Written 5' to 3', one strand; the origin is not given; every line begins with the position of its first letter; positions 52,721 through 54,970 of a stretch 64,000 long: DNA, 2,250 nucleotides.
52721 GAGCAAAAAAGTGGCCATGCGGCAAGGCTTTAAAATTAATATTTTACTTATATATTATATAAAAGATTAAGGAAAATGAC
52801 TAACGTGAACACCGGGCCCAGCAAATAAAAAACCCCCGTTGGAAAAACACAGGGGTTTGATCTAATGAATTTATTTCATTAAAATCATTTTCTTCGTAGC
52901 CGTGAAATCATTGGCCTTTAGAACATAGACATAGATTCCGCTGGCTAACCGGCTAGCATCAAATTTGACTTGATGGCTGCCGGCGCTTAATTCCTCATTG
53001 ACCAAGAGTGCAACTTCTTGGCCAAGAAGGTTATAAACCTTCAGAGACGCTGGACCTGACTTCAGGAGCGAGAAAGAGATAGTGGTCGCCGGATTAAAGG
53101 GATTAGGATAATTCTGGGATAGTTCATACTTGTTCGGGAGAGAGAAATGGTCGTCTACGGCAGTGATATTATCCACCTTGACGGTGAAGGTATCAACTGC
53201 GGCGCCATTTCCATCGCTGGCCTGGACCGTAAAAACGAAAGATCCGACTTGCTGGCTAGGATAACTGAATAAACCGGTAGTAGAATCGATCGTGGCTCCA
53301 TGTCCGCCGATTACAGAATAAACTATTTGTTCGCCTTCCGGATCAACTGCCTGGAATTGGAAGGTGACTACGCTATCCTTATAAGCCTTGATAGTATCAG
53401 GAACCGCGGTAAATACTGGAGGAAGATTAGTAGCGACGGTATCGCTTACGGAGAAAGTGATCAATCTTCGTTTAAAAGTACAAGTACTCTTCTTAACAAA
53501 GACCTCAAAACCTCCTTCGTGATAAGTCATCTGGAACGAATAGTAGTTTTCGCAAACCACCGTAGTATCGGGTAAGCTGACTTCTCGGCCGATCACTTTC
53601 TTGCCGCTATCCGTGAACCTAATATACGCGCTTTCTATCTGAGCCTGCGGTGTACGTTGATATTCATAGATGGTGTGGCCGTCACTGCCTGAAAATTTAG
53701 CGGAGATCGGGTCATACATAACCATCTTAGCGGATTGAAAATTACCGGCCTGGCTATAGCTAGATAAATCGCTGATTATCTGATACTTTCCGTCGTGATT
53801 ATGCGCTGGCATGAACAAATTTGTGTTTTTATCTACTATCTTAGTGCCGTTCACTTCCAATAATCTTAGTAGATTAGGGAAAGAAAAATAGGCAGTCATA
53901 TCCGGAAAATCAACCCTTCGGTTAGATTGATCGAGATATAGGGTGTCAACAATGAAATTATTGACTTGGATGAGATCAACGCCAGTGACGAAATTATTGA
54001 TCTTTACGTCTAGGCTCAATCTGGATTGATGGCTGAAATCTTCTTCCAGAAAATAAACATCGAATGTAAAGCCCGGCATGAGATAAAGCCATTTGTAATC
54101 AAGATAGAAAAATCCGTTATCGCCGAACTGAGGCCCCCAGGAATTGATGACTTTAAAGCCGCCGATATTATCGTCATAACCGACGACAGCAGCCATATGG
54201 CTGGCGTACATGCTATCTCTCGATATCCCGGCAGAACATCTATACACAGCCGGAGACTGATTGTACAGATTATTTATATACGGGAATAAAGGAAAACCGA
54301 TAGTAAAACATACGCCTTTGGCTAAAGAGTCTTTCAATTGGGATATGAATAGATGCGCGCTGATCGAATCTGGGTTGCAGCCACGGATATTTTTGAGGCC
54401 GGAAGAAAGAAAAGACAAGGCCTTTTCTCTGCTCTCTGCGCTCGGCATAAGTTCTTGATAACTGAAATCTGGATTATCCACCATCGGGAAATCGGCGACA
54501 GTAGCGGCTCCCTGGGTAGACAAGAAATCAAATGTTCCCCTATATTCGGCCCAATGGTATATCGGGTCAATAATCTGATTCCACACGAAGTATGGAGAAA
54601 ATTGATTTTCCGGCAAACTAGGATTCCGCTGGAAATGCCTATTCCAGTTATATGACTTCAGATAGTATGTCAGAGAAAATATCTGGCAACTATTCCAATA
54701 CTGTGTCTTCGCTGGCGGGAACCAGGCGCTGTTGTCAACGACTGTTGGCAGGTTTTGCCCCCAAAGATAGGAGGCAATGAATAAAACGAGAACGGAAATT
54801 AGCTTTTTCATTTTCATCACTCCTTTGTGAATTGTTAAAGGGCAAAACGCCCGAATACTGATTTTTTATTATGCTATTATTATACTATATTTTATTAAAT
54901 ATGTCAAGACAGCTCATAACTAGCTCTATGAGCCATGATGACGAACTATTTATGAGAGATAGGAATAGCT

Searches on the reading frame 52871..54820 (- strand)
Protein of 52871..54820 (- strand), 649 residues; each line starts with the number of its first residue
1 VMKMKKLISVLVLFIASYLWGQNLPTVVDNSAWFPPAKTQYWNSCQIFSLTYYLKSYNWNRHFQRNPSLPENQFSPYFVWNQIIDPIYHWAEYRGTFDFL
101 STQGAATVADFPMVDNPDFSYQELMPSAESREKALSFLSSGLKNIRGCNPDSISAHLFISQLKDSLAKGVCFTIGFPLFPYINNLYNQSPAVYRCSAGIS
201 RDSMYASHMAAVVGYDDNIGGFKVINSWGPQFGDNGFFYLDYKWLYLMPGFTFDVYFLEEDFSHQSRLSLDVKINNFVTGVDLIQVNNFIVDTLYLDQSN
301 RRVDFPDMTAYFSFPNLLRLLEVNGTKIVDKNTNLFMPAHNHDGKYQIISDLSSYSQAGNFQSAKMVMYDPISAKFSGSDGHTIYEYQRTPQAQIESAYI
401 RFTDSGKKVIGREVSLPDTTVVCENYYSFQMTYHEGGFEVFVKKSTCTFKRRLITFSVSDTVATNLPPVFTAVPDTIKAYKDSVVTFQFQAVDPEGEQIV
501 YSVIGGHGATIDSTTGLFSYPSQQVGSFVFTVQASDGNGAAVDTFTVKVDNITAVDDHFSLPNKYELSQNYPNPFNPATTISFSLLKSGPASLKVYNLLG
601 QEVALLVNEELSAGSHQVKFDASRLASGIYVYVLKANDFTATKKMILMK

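Call 11: search_protein_families(library=pfam, proteins=[window:52871-54820:-], max_evalue=0.001)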
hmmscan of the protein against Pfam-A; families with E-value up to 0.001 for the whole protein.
window:52871-54820:- (649 aa): 3 families
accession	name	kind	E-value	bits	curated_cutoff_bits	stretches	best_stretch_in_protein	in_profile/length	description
PF18962.6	Por_Secre_tail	-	2e-11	44.4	27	1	571-646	2-74/75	Secretion system C-terminal sorting domain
PF05345.18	He_PIG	-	1.6e-07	32.1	24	1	467-549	1-95/96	Putative Ig domain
PF17963.7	Big_9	-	2.7e-05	25.4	23.6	1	466-549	2-88/89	Bacterial Ig domain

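Call 49: search_protein_families(library=pfam, proteins=[window:52871-54820:-], max_evalue=1)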
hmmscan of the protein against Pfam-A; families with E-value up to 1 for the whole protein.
window:52871-54820:- (649 aa): 9 families
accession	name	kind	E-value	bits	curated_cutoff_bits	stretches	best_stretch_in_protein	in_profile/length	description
PF18962.6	Por_Secre_tail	-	2e-11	44.4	27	1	571-646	2-74/75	Secretion system C-terminal sorting domain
PF05345.18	He_PIG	-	1.6e-07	32.1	24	1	467-549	1-95/96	Putative Ig domain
PF17963.7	Big_9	-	2.7e-05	25.4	23.6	1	466-549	2-88/89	Bacterial Ig domain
PF13860.13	FlgD_ig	-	0.0024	18.3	27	1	591-637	25-76/79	FlgD Ig-like domain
PF00112.29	Peptidase_C1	-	0.0034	17.9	20.7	1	198-240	154-202/220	Papain family cysteine protease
PF03051.21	Peptidase_C1_2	-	0.005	16.1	22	1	213-255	366-409/438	Peptidase C1-like family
PF00801.26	PKD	-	0.0078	16.6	23.5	1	486-549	18-80/80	PKD domain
PF13585.12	CHU_C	-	0.019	15.5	27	1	591-644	29-81/86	CHU_C Type IX secretion signal domain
PF22352.2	K319L-like_PKD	-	0.29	11.6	27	0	513-549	47-84/84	K319L-like, PKD domain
